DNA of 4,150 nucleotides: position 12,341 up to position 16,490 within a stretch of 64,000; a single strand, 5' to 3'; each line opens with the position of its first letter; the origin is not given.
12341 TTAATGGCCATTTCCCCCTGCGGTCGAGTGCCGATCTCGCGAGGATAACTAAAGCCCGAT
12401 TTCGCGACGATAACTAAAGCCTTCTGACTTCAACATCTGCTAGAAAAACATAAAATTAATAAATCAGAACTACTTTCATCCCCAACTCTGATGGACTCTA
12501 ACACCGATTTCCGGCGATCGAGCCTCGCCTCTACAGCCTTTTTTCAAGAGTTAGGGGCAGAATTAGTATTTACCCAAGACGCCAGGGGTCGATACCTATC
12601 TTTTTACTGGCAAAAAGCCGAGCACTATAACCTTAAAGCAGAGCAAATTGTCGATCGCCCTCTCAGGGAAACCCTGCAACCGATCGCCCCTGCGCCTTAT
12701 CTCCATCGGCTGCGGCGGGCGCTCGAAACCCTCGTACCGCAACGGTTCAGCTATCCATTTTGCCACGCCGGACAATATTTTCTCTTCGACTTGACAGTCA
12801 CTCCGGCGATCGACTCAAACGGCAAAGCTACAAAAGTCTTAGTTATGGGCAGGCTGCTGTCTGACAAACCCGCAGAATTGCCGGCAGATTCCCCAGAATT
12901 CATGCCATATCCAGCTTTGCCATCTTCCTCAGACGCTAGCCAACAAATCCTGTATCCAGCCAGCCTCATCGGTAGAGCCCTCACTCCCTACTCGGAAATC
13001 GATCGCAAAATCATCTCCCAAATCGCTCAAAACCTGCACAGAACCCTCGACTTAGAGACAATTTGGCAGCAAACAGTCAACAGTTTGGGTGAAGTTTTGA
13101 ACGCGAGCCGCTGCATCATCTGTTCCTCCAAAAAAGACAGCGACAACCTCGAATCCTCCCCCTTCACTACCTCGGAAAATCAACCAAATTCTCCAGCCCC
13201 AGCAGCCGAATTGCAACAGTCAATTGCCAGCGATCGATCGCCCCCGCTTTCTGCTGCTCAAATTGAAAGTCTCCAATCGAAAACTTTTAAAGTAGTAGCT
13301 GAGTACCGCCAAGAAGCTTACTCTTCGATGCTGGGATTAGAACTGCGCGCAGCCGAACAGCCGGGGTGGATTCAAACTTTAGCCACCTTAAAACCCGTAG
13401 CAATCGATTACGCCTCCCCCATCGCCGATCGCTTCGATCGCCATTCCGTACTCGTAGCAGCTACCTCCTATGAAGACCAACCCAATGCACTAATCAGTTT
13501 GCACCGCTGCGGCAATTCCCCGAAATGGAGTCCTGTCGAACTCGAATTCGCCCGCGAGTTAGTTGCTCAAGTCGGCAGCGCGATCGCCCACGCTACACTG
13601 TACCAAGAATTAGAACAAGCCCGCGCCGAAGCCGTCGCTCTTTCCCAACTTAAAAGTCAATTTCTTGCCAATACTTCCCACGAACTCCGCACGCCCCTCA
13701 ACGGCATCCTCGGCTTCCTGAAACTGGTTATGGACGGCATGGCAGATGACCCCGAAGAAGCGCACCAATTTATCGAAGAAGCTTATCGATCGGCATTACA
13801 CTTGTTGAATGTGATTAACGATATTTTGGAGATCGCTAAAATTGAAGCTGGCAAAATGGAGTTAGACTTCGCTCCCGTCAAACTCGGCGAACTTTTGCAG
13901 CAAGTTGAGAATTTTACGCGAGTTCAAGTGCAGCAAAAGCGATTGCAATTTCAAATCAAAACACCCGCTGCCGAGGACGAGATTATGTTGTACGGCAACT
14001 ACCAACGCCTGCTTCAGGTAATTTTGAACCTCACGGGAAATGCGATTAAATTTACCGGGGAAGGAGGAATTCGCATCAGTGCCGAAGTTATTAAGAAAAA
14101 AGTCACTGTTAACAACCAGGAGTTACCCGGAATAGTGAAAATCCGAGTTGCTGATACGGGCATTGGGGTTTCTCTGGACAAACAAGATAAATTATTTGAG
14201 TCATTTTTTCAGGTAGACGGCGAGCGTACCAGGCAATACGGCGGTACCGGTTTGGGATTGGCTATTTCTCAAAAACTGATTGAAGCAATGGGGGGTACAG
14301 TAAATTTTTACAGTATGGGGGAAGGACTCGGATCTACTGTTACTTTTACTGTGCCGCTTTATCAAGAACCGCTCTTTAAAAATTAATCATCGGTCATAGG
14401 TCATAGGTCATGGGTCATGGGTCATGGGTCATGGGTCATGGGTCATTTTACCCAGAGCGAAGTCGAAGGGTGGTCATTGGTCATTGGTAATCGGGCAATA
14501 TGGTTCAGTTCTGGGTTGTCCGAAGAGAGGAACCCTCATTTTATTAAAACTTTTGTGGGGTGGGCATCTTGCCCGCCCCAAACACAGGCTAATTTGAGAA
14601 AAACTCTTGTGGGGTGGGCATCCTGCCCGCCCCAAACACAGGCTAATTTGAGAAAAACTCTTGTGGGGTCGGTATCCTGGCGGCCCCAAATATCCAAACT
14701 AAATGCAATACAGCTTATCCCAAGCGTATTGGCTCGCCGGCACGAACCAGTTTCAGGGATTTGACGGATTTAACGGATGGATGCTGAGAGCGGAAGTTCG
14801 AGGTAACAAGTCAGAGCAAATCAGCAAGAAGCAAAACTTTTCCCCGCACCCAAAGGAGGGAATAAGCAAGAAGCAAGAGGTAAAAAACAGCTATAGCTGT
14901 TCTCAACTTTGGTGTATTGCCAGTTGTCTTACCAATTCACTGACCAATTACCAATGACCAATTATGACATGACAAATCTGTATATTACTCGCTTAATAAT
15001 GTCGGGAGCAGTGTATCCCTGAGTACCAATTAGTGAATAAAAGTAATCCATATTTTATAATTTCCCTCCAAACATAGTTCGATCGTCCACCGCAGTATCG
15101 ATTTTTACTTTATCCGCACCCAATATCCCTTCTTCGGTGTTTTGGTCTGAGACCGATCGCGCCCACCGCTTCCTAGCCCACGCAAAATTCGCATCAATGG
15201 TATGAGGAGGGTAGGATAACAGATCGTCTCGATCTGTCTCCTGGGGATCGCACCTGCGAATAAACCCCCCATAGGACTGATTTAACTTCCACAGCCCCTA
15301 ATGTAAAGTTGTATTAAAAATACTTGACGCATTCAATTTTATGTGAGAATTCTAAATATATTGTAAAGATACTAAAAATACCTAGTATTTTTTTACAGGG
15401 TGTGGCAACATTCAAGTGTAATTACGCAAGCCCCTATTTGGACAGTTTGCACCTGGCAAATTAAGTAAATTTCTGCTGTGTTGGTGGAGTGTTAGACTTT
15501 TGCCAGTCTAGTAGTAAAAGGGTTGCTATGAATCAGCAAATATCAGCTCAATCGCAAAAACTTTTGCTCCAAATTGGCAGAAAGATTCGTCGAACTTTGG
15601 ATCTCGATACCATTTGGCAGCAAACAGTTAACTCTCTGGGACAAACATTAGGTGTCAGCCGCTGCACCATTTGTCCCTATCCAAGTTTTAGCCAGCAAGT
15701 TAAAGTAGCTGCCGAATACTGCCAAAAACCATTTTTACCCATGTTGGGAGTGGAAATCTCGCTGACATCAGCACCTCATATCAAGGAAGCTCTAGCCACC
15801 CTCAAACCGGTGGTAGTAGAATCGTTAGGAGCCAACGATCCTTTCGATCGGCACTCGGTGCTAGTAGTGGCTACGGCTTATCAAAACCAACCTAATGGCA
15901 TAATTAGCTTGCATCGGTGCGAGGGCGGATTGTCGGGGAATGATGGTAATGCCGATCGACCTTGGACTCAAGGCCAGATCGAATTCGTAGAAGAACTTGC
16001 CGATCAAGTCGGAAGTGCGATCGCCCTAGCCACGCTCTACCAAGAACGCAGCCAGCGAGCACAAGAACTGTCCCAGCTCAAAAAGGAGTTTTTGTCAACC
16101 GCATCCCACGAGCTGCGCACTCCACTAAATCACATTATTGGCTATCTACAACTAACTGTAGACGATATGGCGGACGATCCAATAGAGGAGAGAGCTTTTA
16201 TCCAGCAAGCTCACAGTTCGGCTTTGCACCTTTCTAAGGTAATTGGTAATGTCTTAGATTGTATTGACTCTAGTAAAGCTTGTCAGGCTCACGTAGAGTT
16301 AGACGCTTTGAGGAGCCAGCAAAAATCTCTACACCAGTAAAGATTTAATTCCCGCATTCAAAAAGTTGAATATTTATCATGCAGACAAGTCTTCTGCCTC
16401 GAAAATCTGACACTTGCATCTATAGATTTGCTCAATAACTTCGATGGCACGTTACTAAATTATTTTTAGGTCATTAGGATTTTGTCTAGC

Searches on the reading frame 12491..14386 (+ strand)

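Call 54: search_protein_families(library=pfam, proteins=[window:12491-14386:+], max_evalue=0.0001)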
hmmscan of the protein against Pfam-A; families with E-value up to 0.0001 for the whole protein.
window:12491-14386:+ (631 aa): 5 families
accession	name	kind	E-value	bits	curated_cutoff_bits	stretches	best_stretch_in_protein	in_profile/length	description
PF02518.31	HATPase_c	-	2.3e-25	89.6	26.4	1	503-624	2-110/111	Histidine kinase-, DNA gyrase B-, and HSP90-like ATPase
PF00512.31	HisKA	-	1.4e-20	73.5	26.9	1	388-454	2-66/66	His Kinase A (phospho-acceptor) domain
PF01590.32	GAF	-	1.8e-09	38.7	22.4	1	187-365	1-133/133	GAF domain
PF13492.12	GAF_3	-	3.5e-08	34.4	27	0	263-367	31-129/129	GAF domain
PF08448.16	PAS_4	-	9e-06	26.3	23.1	1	27-121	11-103/110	PAS fold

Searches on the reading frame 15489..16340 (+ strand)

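Call 54: search_protein_families(library=pfam, proteins=[window:15489-16340:+], max_evalue=0.0001)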
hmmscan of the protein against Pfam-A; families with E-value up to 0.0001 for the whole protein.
window:15489-16340:+ (283 aa): 3 families
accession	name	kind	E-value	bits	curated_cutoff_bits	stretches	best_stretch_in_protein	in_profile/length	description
PF00512.31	HisKA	-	1.4e-12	47.9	26.9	1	198-257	2-59/66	His Kinase A (phospho-acceptor) domain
PF13492.12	GAF_3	-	8.1e-12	46.1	27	1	38-179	1-128/129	GAF domain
PF01590.32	GAF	-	1.8e-11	45.1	22.4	1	38-178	1-133/133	GAF domain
